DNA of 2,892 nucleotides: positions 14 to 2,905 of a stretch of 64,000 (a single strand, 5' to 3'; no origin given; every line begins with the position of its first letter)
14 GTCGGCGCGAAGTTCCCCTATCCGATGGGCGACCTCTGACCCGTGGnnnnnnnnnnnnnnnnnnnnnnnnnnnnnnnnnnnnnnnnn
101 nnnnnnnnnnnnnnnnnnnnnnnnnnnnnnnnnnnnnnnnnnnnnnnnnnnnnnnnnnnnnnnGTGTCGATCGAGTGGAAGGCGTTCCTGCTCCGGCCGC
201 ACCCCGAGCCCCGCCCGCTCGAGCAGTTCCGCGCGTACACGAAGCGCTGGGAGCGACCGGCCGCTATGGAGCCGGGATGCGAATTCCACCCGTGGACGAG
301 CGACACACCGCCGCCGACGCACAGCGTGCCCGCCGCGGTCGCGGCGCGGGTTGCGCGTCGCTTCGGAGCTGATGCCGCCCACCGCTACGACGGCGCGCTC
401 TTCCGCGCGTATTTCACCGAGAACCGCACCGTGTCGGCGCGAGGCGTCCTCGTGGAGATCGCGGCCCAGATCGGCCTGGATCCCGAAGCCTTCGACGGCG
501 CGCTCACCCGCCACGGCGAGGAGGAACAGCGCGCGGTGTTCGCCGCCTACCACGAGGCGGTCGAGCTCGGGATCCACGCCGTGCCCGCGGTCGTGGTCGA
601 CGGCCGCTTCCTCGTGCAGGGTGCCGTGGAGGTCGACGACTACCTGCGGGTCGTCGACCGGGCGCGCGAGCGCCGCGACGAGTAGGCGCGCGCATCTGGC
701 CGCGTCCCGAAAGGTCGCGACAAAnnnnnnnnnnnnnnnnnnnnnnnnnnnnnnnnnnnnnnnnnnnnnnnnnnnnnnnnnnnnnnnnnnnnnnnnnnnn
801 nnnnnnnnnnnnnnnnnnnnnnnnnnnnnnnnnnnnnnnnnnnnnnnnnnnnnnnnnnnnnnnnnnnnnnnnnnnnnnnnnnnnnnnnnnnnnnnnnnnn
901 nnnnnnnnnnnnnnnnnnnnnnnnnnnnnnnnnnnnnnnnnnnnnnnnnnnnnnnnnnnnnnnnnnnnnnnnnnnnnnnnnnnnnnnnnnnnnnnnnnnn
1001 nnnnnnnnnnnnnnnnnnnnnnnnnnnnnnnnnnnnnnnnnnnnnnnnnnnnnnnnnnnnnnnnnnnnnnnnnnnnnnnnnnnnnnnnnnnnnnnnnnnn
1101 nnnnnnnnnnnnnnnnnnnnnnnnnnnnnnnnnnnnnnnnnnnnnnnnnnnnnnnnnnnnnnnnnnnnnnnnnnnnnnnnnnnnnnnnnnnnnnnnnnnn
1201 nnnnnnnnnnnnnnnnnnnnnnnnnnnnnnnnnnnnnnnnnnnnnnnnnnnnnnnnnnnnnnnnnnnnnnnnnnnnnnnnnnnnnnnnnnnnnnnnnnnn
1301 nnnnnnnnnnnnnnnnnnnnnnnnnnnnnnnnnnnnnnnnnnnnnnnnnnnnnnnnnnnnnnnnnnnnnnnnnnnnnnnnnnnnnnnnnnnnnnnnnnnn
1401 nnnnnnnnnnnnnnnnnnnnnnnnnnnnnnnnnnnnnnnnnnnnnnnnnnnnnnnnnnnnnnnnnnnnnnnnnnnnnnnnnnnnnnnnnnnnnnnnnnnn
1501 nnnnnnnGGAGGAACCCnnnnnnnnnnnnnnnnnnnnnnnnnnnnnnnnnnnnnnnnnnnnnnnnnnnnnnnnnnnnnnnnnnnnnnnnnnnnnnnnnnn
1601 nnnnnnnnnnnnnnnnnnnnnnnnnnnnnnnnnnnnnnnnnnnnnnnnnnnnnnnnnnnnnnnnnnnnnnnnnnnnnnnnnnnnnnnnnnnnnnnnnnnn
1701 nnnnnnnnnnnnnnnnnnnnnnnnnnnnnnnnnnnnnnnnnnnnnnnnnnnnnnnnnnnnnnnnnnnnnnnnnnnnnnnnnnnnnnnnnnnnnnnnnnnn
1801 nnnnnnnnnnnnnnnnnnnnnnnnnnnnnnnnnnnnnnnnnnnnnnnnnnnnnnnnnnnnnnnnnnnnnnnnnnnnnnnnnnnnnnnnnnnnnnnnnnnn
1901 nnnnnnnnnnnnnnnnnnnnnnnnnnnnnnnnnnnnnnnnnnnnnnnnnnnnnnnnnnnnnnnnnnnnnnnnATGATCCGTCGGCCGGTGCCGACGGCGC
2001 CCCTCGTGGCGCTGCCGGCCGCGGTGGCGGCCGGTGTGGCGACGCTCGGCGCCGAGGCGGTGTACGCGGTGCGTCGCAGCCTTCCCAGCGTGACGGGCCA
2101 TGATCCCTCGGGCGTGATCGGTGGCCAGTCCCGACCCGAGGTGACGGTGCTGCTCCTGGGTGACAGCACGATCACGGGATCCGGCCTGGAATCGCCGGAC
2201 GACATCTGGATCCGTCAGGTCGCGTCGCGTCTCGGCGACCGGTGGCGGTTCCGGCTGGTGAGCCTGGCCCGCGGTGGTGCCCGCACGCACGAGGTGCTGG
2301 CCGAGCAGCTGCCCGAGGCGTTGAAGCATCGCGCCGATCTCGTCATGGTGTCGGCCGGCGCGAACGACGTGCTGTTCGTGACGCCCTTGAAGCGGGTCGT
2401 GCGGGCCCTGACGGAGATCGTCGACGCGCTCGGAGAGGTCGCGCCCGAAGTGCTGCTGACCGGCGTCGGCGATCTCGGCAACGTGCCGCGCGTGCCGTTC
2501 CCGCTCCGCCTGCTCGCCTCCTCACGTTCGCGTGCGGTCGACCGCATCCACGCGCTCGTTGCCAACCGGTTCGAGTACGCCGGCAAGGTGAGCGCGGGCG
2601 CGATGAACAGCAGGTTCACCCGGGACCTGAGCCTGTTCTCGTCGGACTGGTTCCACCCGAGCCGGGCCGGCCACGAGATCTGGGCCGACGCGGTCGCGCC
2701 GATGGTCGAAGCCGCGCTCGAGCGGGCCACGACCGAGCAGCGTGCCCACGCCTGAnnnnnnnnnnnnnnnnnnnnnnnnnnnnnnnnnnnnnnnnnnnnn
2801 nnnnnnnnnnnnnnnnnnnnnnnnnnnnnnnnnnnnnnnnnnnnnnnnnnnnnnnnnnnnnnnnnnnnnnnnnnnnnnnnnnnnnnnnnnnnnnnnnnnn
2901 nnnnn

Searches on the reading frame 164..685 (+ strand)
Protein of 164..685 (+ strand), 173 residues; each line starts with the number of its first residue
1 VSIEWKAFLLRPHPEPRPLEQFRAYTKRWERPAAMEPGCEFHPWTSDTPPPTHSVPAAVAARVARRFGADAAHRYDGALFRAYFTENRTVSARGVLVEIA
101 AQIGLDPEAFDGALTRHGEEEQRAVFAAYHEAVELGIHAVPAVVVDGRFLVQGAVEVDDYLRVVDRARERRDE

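Call 14: search_protein_families(library=pfam, proteins=[window:164-685:+], max_evalue=0.00001)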
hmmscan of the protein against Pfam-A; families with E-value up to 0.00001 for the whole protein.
window:164-685:+ (173 aa): 2 families
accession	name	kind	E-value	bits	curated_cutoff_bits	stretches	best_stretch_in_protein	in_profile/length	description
PF01323.26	DSBA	-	2.1e-13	51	25.6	1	3-160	32-186/191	DSBA-like thioredoxin domain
PF07511.17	DUF1525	-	3.4e-06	27.6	24.1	1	114-168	54-111/113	Protein of unknown function (DUF1525)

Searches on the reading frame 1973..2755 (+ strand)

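Call 14: search_protein_families(library=pfam, proteins=[window:1973-2755:+], max_evalue=0.00001)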
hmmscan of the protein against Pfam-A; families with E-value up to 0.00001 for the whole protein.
window:1973-2755:+ (260 aa): 2 families
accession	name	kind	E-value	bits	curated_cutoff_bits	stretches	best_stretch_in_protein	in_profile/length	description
PF13472.12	Lipase_GDSL_2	-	1.1e-23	85.1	32.9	1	61-236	1-178/178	GDSL-like Lipase/Acylhydrolase family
PF00657.28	Lipase_GDSL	-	1e-15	58.9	23.6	1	59-241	1-208/208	GDSL-like Lipase/Acylhydrolase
